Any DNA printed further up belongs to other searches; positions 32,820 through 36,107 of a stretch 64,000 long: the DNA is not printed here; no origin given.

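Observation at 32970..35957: Compositionally foreign (AT-rich) zincin metalloprotease gene carrying the resident dockerin-like module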

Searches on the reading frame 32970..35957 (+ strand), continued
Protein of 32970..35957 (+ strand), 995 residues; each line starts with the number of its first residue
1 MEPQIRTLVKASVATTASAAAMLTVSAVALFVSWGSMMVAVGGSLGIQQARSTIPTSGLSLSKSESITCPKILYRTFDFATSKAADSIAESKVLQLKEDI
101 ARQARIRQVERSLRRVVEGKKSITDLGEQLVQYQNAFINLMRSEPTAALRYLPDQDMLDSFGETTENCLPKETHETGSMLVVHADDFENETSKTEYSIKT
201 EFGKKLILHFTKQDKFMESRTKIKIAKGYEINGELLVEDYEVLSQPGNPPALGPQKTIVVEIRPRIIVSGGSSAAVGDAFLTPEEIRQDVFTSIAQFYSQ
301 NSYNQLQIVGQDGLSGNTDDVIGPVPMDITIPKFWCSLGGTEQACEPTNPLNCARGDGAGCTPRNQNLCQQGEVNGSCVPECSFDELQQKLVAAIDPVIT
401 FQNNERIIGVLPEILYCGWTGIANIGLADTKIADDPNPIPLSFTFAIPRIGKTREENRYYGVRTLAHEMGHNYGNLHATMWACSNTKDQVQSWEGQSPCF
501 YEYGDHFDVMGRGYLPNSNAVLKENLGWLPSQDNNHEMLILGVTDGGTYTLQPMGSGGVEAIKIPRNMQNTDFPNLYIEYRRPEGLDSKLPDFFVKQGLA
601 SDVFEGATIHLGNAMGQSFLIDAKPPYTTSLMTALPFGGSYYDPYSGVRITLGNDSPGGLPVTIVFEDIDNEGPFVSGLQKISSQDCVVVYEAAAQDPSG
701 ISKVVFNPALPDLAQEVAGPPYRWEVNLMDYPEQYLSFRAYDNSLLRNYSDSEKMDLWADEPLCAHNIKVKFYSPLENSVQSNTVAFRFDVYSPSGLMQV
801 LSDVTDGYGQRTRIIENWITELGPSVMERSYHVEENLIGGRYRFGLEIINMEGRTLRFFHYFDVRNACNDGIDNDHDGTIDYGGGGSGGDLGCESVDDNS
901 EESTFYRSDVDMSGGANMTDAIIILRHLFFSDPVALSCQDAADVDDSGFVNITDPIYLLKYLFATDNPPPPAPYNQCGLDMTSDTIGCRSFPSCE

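Call 50: search_solved_structures(query=A2, max_evalue=1)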
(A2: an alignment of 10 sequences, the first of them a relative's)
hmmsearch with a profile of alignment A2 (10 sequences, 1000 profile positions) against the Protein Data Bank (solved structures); distinct sequences matched with E-value up to 1: 76 (the best 60 are shown).
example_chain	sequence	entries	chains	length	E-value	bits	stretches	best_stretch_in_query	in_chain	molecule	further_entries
1daq_A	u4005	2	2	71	1.3e-07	33.1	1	911-967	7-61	ENDOGLUCANASE SS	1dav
2mte_A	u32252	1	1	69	1.5e-07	32.8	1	911-967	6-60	Cellulose 1,4-beta-cellobiosidase (reducing end) CelS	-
2y3n_B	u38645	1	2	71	1.5e-05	26.3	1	910-970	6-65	CELLULOSOMAL FAMILY-48 PROCESSIVE GLYCOSIDE HYDROLASE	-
9kvu_A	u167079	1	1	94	2.5e-05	25.5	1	622-701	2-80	bacterial immunoglobulin domain B1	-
4fl4_A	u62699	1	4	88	3.5e-05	25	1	911-966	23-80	Glycoside hydrolase family 9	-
4cj0_A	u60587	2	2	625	6.3e-05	24.2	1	900-966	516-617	ENDOGLUCANASE D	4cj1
1clc_A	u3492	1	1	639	6.6e-05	24.1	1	900-966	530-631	ENDOGLUCANASE CELD; EC: 3.2.1.4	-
3ul4_B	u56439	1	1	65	0.00029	22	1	910-965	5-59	Cellulosome enzyme, dockerin type I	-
6bdz_A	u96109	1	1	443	0.0012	19.9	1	387-443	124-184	Disintegrin and metalloproteinase domain-containing protein 10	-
6be6_A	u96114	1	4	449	0.0012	19.9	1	387-443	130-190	Disintegrin and metalloproteinase domain-containing protein 10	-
4uyp_B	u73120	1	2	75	0.0013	19.8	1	907-965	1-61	Cellulosomal scaffoldin adaptor protein B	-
4uyq_B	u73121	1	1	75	0.0013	19.8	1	907-965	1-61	Cellulosomal scaffoldin adaptor protein B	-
3pdd_A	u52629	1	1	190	0.0013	19.8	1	641-703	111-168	Glycoside hydrolase, family 9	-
8esv_A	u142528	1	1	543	0.0016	19.5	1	387-443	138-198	Disintegrin and metalloproteinase domain-containing protein 10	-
4dh2_B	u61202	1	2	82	0.0018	19.3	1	911-979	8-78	Dockerin type 1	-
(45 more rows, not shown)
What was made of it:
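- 34881..35570 (+): Two to three Ig/FnIII-like beta-sandwich domains (residues about 638-867). PDB 9kvu Ig domain, E = 2.5e-5 (call 50).
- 35682..35900 (+): Dockerin module (residues 905-977) with two intact 12-residue Ca-binding loops, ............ and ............. Family profile against C. thermocellum dockerins 1daq and 2mte, E about 1e-7 (call 50).
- Closest known: Non-cellulosomal type-I dockerin modules. Same: The family profile hits C. thermocellum CelS and endoglucanase SS dockerins at E about 1e-7 (call 50).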

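Call 51: search_protein_families(library=ncbifam, proteins=[window:32970-35957:+, P0005, P0007], max_evalue=0.01)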
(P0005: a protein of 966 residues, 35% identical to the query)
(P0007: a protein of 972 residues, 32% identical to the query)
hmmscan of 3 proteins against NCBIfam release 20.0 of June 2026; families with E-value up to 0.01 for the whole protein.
window:32970-35957:+ (995 aa): 1 family
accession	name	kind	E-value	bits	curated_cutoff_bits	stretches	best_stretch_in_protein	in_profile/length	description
TIGR03296.1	M6dom_TIGR03296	domain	9.2e-06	25.7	110.8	0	460-592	165-279/286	M6 family metalloprotease domain-containing protein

P0005 (966 aa): 3 families
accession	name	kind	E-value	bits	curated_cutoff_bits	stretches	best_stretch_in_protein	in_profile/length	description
NF049990.1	CellobisidaseCelK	equivalog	6.7e-06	24.5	1700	1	862-933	815-884/889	cellulose 1,4-beta-cellobiosidase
TIGR03296.1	M6dom_TIGR03296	domain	0.00061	19.8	110.8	0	269-541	13-274/286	M6 family metalloprotease domain-containing protein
NF033662.1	acid_disulf_rpt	repeat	0.0088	15.8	41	1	835-850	5-20/32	acidic double-disulfide repeat-containing protein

P0007 (972 aa): 2 families
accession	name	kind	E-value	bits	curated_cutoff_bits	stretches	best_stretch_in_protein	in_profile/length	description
NF049990.1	CellobisidaseCelK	equivalog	0.00029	19.1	1700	1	875-940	821-884/889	cellulose 1,4-beta-cellobiosidase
TIGR03296.1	M6dom_TIGR03296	domain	0.0029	17.5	110.8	0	277-536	28-267/286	M6 family metalloprotease domain-containing protein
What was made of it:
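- On M6 family metalloprotease domain (TIGR03296): 25.7 bits against a cut-off of 110.8 (call 51).
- Closest known: M6 immune-inhibitor-A-like metalloproteases. Different: The score is 25.7 bits against a cut-off of 110.8 (call 51).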

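Call 66: search_protein_families(library=pfam, alignment_id=A2, max_evalue=0.001)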
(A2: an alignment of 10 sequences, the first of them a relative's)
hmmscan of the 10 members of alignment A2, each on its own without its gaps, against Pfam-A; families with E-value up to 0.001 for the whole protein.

A. member 1, P0001 (987 aa): 1 family
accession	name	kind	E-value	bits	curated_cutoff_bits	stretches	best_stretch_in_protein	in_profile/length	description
PF05548.17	Peptidase_M11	-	2.3e-10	40.4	21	1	283-585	28-258/303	Gametolysin peptidase M11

B. families by the number of members that match (of 10 scanned): 10 families
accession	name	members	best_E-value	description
PF00404.24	Dockerin_1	6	3.1e-07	Dockerin type I domain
PF17957.7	Big_7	4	4.9e-41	Bacterial Ig domain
PF05548.17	Peptidase_M11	4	2.3e-10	Gametolysin peptidase M11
PF13517.12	FG-GAP_3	2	1.6e-13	FG-GAP-like repeat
PF13688.12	Reprolysin_5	2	2.9e-05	Metallo-peptidase family M12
PF13582.12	Reprolysin_3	2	0.00011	Metallo-peptidase family M12B Reprolysin-like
PF13574.12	Reprolysin_2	2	0.00015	Metallo-peptidase family M12B Reprolysin-like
PF13583.11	Reprolysin_4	1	1.4e-07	Metallo-peptidase family M12B Reprolysin-like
PF01839.29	FG-GAP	1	0.00017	FG-GAP repeat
PF24893.1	DUF7743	1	0.00026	Domain of unknown function (DUF7743)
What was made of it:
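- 34881..35570 (+): Pfam Big_7 in 4 of 10 homologues (call 66).
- On Peptidase_M11 (gametolysin, PF05548): Only 4 of the 10 nearest homologues match at E <= 1e-3 (call 66), so this is a peripheral member.
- On Type I dockerin (PF00404): However, the 10-sequence family profile hits solved clostridial dockerins at E = 1.3e-7 (call 50), and 6 of 10 homologues match PF00404 at E <= 1e-3 (call 66).
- Closest known: Peptidase family M11. Different: Only 4 of the 10 closest homologues reach Pfam M11 at E <= 1e-3 (call 66).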

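Call 69: predict_structure(alignment_id=A4)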
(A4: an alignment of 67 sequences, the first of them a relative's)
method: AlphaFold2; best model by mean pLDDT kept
length: 987 residues; sequences in the alignment: 67
mean_pLDDT: 80.9   pTM: 0.73
mean pLDDT of the five models: 80.9, 80.1, 79.7, 79.0, 78.1
residues with pLDDT >= 90: 452; 70-90: 299; 50-70: 130; < 50: 106
segments of 3 or more residues with pLDDT < 50: 1-7, 28-52, 325-358, 366-369, 875-894, 984-987
pLDDT, mean of each block of 10 residues (from residue 1): 42 76 62 43 40 70 82 76 90 86 69 79 93 93 92 92 97 95 94 96 94 98 97 92 91 86 62 88 97 95 97 93 53 45 40 46 50 81 95 93 85 95 94 94 80 93 96 79 55 91 88 95 61 83 94 88 83 95 92 96 93 87 95 89 96 92 84 88 95 92 81 93 80 85 86 71 85 86 85 78 61 69 82 85 82 76 52 45 40 62 89 95 81 90 95 86 63 59 47
secondary structure, 60 per line:
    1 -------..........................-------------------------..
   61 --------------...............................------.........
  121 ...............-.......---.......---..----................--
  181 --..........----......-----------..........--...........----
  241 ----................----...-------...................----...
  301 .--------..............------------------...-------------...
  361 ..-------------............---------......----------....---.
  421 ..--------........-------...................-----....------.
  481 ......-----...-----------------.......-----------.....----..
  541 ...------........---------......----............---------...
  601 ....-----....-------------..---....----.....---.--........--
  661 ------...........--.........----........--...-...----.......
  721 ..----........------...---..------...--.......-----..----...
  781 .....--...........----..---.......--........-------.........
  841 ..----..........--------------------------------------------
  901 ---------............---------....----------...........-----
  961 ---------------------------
elements in order (helices of 4 or more, strands of 3 or more residues): H8-33 H75-105 H112-135 H137-143 H147-153 E163-178 E183-192 E197-202 E214-223 E226-236 E245-260 E265-267 H275-293 E298-301 E313-323 H358-362 H376-387 E397-402 E413-416 E420-422 E431-438 H446-464 E470-473 H480-486 E492-494 H512-518 E530-534 E539-543 E550-557 E567-572 H577-588 E598-604 E610-613 E632-635 E640-644 E651-658 E667-677 E680-688 E693-700 E707-709 E714-719 E727-734 E741-743 E755-757 E760-766 E778-785 E788-798 E808-814 E817-824 E832-842 E847-856 H910-921 H931-934 H945-955
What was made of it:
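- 33015..33092 (+): N-terminal hydrophobic helix (residues about 16-41), interpreted as a signal-anchor or transmembrane segment. Its sequence is conserved among the closest homologues. AF2 helix 8-33 in P0001 numbering (call 69).
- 33216..33794 (+): N-terminal helical region plus beta-sandwich domain (residues about 83-275). Function unknown; possibly a pro-domain or spacer. AF2 secondary structure with pLDDT mostly above 90 (call 69).
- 34881..35570 (+): All-beta AF2 segments (call 69).
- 35682..35900 (+): AF2 helices 910-921 and 945-955 (call 69).
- On Type I dockerin (PF00404): AF2 helices 910-921 and 945-955 follow them (call 69).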

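Call 72: fold_search(model_id=the predicted structure, library=pdb)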
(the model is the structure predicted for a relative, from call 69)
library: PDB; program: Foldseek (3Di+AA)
matches with E <= 10: 1622; with E <= 0.001: 59
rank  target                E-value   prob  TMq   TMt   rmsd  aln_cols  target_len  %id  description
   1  4be6_A                1.1e-05  1.00  0.11  0.36  11.3       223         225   10  V. cholera biofilm scaffolding protein RbmA (released 2013-12-18)
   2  5i99                  1.3e-05  0.98  0.10  0.20  28.1       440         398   11  Crystal structure of mouse CNTN3 Ig5-Fn2 domains (released 2016-08-31)
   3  4kkr_A                1.9e-05  1.00  0.11  0.36  11.2       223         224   10  Crystal structure of Vibrio cholerae RbmA (crystal form 3) (released 2013-05-22)
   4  9ba4_A                2.4e-05  0.94  0.09  0.09  26.4       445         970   12  Full-length cross-linked Contactin 2 (CNTN2) (released 2024-07-17)
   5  4kkq_B                3.4e-05  1.00  0.11  0.37  11.7       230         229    9  Crystal structure of Vibrio cholerae RbmA (crystal form 1) (released 2013-05-22)
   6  4be5_A                3.8e-05  1.00  0.12  0.40  11.0       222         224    9  V. cholera biofilm scaffolding protein RbmA (released 2013-12-18)
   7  5g50_B                3.8e-05  1.00  0.11  0.36  10.8       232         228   10  Vibrio cholerae scaffolding protein RbmA in complex with magnesium. (released 2017-11-29)
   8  8cka_B                4.2e-05  1.00  0.09  0.21  16.0       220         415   10  Deinococcus radidurans HPI S-layer (released 2023-04-19)
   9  4kkp_B                6.2e-05  1.00  0.11  0.36  11.5       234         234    8  Crystal structure of Vibrio cholerae RbmA (crystal form 2) (released 2013-05-22)
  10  2jll                  8.1e-05  0.99  0.09  0.19  20.8       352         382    9  Crystal structure of NCAM2 IgIV-FN3II (released 2009-11-17)
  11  4kkp_A                9.1e-05  1.00  0.11  0.35  11.5       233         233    9  Crystal structure of Vibrio cholerae RbmA (crystal form 2) (released 2013-05-22)
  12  8dek_B                1.0e-04  0.97  0.12  0.23  19.2       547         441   11  The structure of the glycopeptidase catalytic domain including the linker of Amuc_1438 (released 2022-08-31)
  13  5t99_A                1.0e-04  0.54  0.09  0.12  27.2       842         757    9  Crystal structure of BuGH2Awt in complex with Galactoisofagomine (released 2017-09-13)
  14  7tvz_E                1.1e-04  0.75  0.11  0.14  22.3       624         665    9  Cryo-EM structure of human band 3-protein 4.2 complex in diagonal conformation (released 2022-06-08)
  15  5t98_B                1.1e-04  0.44  0.09  0.11  28.1       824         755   10  Crystal structure of BuGH2Awt (released 2017-09-13)
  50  9kvu                  8.1e-04  1.00  0.08  0.65   4.1       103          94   16  Structure of B1 domain in the bifunctional enzyme CelAly (released 2026-03-18)
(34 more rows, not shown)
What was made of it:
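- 34881..35570 (+): Foldseek hits to RbmA, FnIII arrays and the SiiE adhesin (call 72).
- Tried and rejected: The whole-chain Foldseek search was dominated by Ig/FnIII domains and was uninformative for the catalytic core (call 72).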

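Call 77: find_related_loci(query=window:32970-35957:+, collection=metagenome_contigs, flank=8000)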
Query window:32970-35957:+ (995 aa) in metagenome_contigs; peptide patterns used: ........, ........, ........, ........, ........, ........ (x = any residue, [..] = any of these).
600 stretches matched a pattern (row limit reached: there are more); 25 encode a relative of the query (tblastn E <= 1e-3); 25 distinct loci.
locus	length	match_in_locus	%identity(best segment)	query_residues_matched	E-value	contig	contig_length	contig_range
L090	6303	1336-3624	35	903-989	1e-10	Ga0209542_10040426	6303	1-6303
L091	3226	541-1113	33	868-994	5e-9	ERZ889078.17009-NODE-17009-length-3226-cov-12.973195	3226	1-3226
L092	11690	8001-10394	31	868-990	1e-7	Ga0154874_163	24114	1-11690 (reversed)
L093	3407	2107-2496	29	777-912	3e-7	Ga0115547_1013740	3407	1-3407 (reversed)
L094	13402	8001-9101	44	904-977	4e-7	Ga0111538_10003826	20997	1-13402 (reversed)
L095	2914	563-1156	33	822-919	5e-7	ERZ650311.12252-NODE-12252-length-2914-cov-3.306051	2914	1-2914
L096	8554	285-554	37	904-993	6e-7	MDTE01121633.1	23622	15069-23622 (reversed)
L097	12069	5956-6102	52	868-915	6e-7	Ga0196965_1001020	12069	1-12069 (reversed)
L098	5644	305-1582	41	868-994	3e-6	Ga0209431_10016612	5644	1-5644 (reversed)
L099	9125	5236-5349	61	868-902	4e-6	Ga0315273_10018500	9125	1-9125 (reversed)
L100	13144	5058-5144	62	868-901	4e-6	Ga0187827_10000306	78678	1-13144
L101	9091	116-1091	40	868-994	5e-6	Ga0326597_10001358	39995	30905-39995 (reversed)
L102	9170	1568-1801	38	865-956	6e-6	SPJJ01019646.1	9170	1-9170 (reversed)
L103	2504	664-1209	37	852-929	1e-5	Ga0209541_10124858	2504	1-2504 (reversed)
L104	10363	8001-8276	36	905-994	1e-5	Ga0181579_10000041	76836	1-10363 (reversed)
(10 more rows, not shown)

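Call 86: find_related_loci(query=A2, collection=viral_contigs, flank=6000)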
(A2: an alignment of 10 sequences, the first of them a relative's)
Query A2 (987 aa) in viral_contigs; peptide patterns used: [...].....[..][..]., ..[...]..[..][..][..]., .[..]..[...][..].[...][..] (x = any residue, [..] = any of these).
81 stretches matched a pattern; 4 encode a relative of the query (tblastn E <= 1e-3); 4 distinct loci.
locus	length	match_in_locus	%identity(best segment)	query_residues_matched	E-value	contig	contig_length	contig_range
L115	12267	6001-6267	36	407-521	2e-12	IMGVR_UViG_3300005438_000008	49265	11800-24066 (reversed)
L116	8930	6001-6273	41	897-987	7e-10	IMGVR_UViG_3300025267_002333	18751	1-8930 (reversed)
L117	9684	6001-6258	30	896-987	8e-7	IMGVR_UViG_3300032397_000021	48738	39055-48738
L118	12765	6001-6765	24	174-521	8e-7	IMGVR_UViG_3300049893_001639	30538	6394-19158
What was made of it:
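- On Horizontally acquired genomic island: Only 4 weak hits were found on viral contigs (call 86).
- Tried and rejected: A viral-contig scan gave 4 weak hits, so there is no evidence for a phage vector (call 86).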
